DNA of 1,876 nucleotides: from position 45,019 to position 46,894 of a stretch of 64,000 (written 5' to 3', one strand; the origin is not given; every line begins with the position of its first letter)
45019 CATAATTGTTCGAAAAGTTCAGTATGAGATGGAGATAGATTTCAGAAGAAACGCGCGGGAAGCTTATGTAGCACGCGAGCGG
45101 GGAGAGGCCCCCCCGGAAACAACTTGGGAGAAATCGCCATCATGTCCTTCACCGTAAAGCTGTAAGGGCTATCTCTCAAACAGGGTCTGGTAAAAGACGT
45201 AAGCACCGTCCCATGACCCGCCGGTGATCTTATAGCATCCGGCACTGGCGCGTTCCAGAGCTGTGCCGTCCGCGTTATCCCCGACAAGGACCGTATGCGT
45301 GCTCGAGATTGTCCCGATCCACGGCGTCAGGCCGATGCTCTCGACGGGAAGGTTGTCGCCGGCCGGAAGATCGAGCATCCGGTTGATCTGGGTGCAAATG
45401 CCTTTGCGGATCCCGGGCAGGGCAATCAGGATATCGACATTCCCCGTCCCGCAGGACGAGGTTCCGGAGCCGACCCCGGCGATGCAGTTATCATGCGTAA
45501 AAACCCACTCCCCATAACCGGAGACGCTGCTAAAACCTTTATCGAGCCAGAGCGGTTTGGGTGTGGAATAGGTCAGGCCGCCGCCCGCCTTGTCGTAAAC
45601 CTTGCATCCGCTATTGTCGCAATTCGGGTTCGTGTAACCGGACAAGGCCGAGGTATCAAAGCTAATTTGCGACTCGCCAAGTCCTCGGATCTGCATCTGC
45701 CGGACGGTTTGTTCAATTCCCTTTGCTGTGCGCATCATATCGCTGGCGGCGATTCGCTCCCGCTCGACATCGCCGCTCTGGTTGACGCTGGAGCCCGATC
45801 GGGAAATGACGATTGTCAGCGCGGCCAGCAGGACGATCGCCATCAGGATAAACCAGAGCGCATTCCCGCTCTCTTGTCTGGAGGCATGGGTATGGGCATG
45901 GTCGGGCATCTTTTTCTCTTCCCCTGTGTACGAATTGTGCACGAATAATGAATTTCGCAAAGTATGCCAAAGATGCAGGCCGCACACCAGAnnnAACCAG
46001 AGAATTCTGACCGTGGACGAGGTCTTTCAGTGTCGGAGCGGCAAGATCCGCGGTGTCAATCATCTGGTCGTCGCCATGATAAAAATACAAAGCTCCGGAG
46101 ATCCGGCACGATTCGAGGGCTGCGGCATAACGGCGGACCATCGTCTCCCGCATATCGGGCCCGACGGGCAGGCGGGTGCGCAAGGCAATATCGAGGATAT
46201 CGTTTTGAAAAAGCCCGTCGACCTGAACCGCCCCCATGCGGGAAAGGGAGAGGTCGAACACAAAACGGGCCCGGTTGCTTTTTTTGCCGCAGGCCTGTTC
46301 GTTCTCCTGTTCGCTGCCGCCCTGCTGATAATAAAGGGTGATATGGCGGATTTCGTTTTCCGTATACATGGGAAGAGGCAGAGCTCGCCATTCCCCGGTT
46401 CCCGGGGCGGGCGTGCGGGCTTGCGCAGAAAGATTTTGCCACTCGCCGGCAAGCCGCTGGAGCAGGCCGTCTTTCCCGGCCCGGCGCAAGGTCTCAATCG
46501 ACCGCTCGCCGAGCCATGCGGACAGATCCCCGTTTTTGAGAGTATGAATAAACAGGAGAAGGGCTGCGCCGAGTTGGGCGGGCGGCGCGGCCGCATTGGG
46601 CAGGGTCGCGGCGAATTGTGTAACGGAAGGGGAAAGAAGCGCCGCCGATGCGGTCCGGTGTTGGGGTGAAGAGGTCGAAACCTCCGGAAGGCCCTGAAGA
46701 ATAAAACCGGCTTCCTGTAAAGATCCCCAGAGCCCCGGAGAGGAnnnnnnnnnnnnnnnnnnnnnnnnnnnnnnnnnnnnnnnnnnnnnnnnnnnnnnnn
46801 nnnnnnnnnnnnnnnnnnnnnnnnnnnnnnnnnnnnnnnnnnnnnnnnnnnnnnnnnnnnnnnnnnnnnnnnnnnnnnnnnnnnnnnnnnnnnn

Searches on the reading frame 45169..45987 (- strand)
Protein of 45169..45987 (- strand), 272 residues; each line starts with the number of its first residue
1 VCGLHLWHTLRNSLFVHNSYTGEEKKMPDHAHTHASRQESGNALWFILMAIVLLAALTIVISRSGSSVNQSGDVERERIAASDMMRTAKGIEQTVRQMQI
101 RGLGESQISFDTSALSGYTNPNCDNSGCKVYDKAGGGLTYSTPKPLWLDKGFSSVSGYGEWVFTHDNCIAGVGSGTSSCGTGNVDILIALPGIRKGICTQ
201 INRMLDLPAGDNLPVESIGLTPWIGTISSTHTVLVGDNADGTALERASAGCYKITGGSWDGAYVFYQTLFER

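Call 4: search_protein_families(library=pfam, proteins=[window:45169-45987:-], max_evalue=0.01)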
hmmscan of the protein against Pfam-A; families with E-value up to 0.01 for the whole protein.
window:45169-45987:- (272 aa): 0 families

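Call 5: search_protein_families(library=ncbifam, proteins=[window:45169-45987:-], max_evalue=0.01)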
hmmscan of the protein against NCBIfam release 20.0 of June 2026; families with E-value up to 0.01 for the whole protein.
window:45169-45987:- (272 aa): 0 families

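Call 38: find_homologous_proteins(query=window:45169-45909:-, max_evalue=0.001)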
Query window:45169-45909:- (246 aa): 11 proteins with E <= 0.001 among 1413 candidates.
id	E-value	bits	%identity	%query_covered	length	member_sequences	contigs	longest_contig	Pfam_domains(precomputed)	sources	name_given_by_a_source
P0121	5.5e-163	558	100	100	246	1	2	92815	-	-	-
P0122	2.6e-46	176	44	97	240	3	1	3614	-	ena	-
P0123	7.7e-46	175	42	97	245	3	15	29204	-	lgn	-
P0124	5.8e-43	165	40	94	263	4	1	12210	-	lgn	-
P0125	9.7e-43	164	40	96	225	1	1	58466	-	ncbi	-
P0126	6.6e-39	152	42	87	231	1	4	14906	-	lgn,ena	-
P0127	1.4e-37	147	38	97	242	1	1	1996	-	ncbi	-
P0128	3.5e-36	143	39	97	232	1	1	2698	-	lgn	-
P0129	4.2e-34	136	38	97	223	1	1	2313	-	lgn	-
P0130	1.1e-33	135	42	68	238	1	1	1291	-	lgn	-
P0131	3.5e-29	120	33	99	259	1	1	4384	-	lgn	-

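Call 39: find_encoding_contigs(protein=P0125, flank=10000, max_places=2)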
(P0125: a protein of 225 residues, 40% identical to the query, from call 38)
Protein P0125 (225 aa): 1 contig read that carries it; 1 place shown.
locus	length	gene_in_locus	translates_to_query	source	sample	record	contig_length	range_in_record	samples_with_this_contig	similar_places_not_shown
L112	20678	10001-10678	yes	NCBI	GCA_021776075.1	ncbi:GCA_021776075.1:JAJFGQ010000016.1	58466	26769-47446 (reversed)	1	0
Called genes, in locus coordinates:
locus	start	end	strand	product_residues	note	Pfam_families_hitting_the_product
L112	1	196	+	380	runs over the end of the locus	-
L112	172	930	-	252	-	-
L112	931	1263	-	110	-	PF07377:DUF1493 (weak)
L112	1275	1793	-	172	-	PF06094:GGACT (weak), PF13772:AIG2_2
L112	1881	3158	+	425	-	-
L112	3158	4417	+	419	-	-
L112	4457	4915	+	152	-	PF03479:PCC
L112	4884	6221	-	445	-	-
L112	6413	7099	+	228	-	-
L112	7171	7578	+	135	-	-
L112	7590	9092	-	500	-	PF01336:tRNA_anti-codon, PF00152:tRNA-synt_2, PF01409:tRNA-synt_2d (faint)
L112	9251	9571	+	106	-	-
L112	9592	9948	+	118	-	PF00023:Ank (faint), PF12796:Ank_2, PF13606:Ank_3 (faint), PF13637:Ank_4 (faint), PF13857:Ank_5 (faint)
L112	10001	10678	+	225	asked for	-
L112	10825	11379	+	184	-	-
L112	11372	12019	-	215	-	PF01810:LysE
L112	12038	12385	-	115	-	PF01258:zf-dskA_traR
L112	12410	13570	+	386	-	PF21088:MS_channel_1st, PF00924:MS_channel_2nd, PF21082:MS_channel_3rd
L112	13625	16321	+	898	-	PF03924:CHASE, PF00512:HisKA, PF02518:HATPase_c, PF00072:Response_reg, PF23198:PDE8A_N (weak), PF01627:Hpt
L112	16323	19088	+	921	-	PF13307:Helicase_C_2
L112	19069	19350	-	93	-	-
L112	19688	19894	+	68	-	-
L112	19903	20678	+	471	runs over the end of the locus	PF04715:, PF00425:Chorismate_bind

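Call 40: find_encoding_contigs(protein=P0123, flank=10000, max_places=2)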
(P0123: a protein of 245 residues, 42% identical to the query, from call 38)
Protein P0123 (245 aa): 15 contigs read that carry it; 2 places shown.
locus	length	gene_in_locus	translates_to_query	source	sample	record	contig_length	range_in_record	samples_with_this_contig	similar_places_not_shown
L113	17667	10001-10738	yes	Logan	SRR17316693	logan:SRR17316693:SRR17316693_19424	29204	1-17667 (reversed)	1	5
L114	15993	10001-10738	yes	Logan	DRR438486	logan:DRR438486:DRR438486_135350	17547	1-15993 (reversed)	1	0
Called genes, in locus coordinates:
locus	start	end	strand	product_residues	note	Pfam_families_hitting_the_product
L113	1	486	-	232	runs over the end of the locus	PF01726:LexA_DNA_bind, PF00717:Peptidase_S24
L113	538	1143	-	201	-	PF02622:DUF179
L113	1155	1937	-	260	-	PF00218:IGPS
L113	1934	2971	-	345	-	PF02885:Glycos_trans_3N, PF00591:Glycos_transf_3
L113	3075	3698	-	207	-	PF00011:HSP20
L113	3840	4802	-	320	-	-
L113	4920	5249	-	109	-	PF01197:Ribosomal_L31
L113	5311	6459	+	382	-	PF00152:tRNA-synt_2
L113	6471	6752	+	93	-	PF04347:FliO (weak)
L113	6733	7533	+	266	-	PF00813:FliP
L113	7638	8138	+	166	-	-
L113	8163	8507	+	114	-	-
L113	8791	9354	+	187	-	PF04055:Radical_SAM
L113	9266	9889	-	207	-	PF03975:CheD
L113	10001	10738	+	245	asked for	-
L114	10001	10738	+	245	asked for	-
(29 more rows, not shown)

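Call 53: predict_structure(alignment_id=A2)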
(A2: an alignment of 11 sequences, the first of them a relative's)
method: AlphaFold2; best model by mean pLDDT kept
length: 246 residues; sequences in the alignment: 11
mean_pLDDT: 78.2   pTM: 0.71
mean pLDDT of the five models: 78.2, 77.0, 77.0, 72.1, 61.0
residues with pLDDT >= 90: 74; 70-90: 109; 50-70: 44; < 50: 19
segments of 3 or more residues with pLDDT < 50: 1-3, 11-13, 37-41, 211-216
pLDDT, mean of each block of 10 residues (from residue 1): 49 62 80 57 70 94 92 86 71 73 76 88 94 88 68 68 93 92 81 85 72 55 89 92 85
secondary structure, 60 per line:
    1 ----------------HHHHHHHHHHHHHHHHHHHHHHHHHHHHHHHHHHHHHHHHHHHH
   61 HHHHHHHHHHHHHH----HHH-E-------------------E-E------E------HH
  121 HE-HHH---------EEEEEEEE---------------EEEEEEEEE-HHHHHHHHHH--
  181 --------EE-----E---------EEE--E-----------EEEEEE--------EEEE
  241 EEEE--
elements in order: H17-74 E136-143 E159-167 H169-178 E206-208 E223-228 E237-244

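Call 58: fold_search(model_id=the predicted structure, library=pdb)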
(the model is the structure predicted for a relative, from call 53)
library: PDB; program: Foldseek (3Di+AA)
matches with E <= 10: 22; with E <= 0.001: 0
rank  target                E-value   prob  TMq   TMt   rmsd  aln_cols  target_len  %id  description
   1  6t8s_CCC              5.4e-01  0.25  0.30  0.51   9.1       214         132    9  Structure of the major Type IV pilin PilA1 from Clostridium difficile (released 2020-03-25)
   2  8uhf_H                1.2e+00  0.09  0.26  0.32  11.4       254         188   10  Cryo-EM of Vibrio cholerae toxin co-regulated pilus - asymmetric reconstruction (released 2023-12-06)
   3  8uhf_E                1.3e+00  0.08  0.27  0.32  12.0       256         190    8  Cryo-EM of Vibrio cholerae toxin co-regulated pilus - asymmetric reconstruction (released 2023-12-06)
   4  3cnc_A                3.2e+00  0.01  0.11  0.12  16.9       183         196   11  Crystal Structure of Ad16 fiber knob (released 2008-06-17)
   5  4r9p                  4.3e+00  0.01  0.20  0.22  11.0       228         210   10  An Expansion to the Smad MH2-family: The structure of the N-MH2 expanded domain (released 2015-04-08)
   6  5kei                  4.6e+00  0.01  0.10  0.06  11.5       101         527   10  Mycobacterium smegmatis MbtA apo structure (released 2016-09-14)
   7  9drn_B                5.6e+00  0.01  0.17  0.17   9.0       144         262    8  Crystal structure of Mycobacterium tuberculosis biotin protein ligase in complex with Bio-4 (released 2025-04-09)
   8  9n59_A                5.6e+00  0.01  0.13  0.07  45.4       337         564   12  CryoEM structure of the Azotobacter vinelandii flagellar filament (released 2025-07-16)
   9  8uhf_A                6.0e+00  0.04  0.30  0.36  11.5       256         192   10  Cryo-EM of Vibrio cholerae toxin co-regulated pilus - asymmetric reconstruction (released 2023-12-06)
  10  3l1a_A                6.0e+00  0.01  0.16  0.15  10.7       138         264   13  Structural ordering of disordered ligand binding loops of biotin protein ligase into active conformations as a consequ (released 2010-03-09)
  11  9vbt_F                6.0e+00  0.01  0.08  0.06   6.5        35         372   17  Cryo-EM structure of the multi-component acyltransferase complex MucABC from Streptococcus macacae at a stoichiometric (released 2026-02-11)
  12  9vbt_J                6.0e+00  0.01  0.08  0.06   5.7        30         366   20  Cryo-EM structure of the multi-component acyltransferase complex MucABC from Streptococcus macacae at a stoichiometric (released 2026-02-11)
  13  8ch6_y                6.0e+00  0.01  0.13  0.04  15.2       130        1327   10  Structure of a late-stage activated spliceosome (BAqr) arrested with a dominant-negative Aquarius mutant (state B comp (released 2023-05-10)
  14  9drn_A                6.3e+00  0.01  0.18  0.18  12.8       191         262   10  Crystal structure of Mycobacterium tuberculosis biotin protein ligase in complex with Bio-4 (released 2025-04-09)
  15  1y7p_A                7.2e+00  0.03  0.08  0.09   3.6        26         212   27  1.9 A Crystal Structure of a Protein of Unknown Function AF1403 from Archaeoglobus fulgidus, Probable Metabolic Regula (released 2005-02-01)
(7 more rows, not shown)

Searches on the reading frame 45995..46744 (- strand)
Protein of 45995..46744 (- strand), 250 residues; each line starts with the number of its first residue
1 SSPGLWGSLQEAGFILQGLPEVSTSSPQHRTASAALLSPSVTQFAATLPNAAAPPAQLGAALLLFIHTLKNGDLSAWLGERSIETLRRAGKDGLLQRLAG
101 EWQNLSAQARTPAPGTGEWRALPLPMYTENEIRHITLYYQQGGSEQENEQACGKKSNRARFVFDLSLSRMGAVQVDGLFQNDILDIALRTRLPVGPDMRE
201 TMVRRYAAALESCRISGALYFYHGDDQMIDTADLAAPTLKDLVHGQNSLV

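Call 35: search_solved_structures(query=A1, max_evalue=10, show_alignments=2)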
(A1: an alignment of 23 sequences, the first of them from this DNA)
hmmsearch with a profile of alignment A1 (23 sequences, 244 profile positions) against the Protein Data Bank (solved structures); distinct sequences matched with E-value up to 10: 3.
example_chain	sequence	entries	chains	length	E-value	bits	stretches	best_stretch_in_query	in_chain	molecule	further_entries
1r22_A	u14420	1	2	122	0.49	13.2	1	36-87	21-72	Transcriptional repressor smtB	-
1r1t_A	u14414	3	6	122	0.73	12.6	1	36-87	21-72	Transcriptional repressor smtB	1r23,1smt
5zji_N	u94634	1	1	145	2.3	11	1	38-114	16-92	Photosystem I reaction center subunit N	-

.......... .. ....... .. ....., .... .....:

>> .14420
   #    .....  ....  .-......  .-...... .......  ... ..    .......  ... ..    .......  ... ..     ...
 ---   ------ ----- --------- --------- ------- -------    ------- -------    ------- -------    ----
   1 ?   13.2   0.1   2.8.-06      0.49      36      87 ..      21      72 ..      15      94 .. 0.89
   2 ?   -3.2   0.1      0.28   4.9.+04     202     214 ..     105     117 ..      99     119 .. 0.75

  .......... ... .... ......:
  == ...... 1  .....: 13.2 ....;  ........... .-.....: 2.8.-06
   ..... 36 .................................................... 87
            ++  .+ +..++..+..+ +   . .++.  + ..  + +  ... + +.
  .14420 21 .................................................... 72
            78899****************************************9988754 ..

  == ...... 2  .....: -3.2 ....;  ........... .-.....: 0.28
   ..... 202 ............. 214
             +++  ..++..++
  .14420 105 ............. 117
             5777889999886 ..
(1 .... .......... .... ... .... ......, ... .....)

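Call 36: search_protein_families(library=pfam, alignment_id=A1, max_evalue=1)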
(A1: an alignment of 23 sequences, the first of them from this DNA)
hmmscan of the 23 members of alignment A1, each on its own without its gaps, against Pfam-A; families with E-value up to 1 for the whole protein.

A. member 1, seq(250 aa): 0 families

B. families by the number of members that match (of 23 scanned): 12 families
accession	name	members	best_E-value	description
PF03909.22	BSD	3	0.12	BSD domain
PF02120.21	Flg_hook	2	0.0012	Flagellar hook-length control protein FliK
PF13148.11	DUF3987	1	0.0022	Protein of unknown function (DUF3987)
PF11102.13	YjbF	1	0.018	Group 4 capsule polysaccharide lipoprotein gfcB, YjbF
PF11290.13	DUF3090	1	0.046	Protein of unknown function (DUF3090)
PF18853.6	LPD37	1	0.084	Large polyvalent protein associated domain 37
PF25065.1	RM3_Med14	1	0.11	Med14 RM domain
PF21161.3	P2R3B_EF-hand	1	0.13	P2R3B, EF-hand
PF14271.11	DUF4359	1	0.13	Domain of unknown function (DUF4359)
PF00006.31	ATP-synt_ab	1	0.17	ATP synthase alpha/beta family, nucleotide-binding domain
PF14214.11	Helitron_like_N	1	0.19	Helitron helicase-like domain at N-terminus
PF15107.11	FAM216B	1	0.21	FAM216B protein family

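Call 73: search_protein_families(library=ncbifam, alignment_id=A1, max_evalue=0.1)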
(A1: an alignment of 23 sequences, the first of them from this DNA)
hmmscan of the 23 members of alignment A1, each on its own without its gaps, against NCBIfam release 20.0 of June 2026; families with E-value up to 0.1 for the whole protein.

A. member 1, seq(250 aa): 0 families

B. families by the number of members that match (of 23 scanned): 5 families
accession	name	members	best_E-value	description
NF000107.2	APH_4_Ia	1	0.011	aminoglycoside O-phosphotransferase APH(4)-Ia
NF007976.1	PRK10700.1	1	0.022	23S rRNA pseudouridine(2605) synthase RluB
NF040578.1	S1_dom_Ygs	1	0.034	S1 domain-containing post-transcriptional regulator Ygs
NF005086.0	PRK06521.1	1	0.039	hydrogenase 4 subunit B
NF009862.0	PRK13325.1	1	0.097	bifunctional biotin--[acetyl-CoA-carboxylase] ligase/type III pantothenate kinase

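Call 79: predict_structure(protein=window:45995-46744:-)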
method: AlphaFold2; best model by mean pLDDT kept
length: 250 residues; sequences in the alignment: 1
mean_pLDDT: 41.4   pTM: 0.31
mean pLDDT of the five models: 41.4, 40.5, 34.3, 34.1, 32.5
residues with pLDDT >= 90: 0; 70-90: 10; 50-70: 60; < 50: 180
segments of 3 or more residues with pLDDT < 50: 1-3, 13-64, 110-187, 189-193, 211-216, 222-250
pLDDT, mean of each block of 10 residues (from residue 1): 47 37 29 30 35 35 49 59 65 71 57 33 29 29 32 29 30 39 46 51 52 49 45 32 26
secondary structure, 60 per line:
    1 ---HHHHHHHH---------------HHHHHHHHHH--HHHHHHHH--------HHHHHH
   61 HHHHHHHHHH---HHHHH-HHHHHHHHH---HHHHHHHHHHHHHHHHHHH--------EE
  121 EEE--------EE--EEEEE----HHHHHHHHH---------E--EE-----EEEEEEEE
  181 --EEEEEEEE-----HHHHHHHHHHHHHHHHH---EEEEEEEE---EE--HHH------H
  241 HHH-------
elements in order: H4-11 H27-36 H39-46 H55-70 H74-78 H80-88 H92-110 E119-123 E136-140 H145-153 E173-180 E183-190 H196-212 E216-223 H240-243
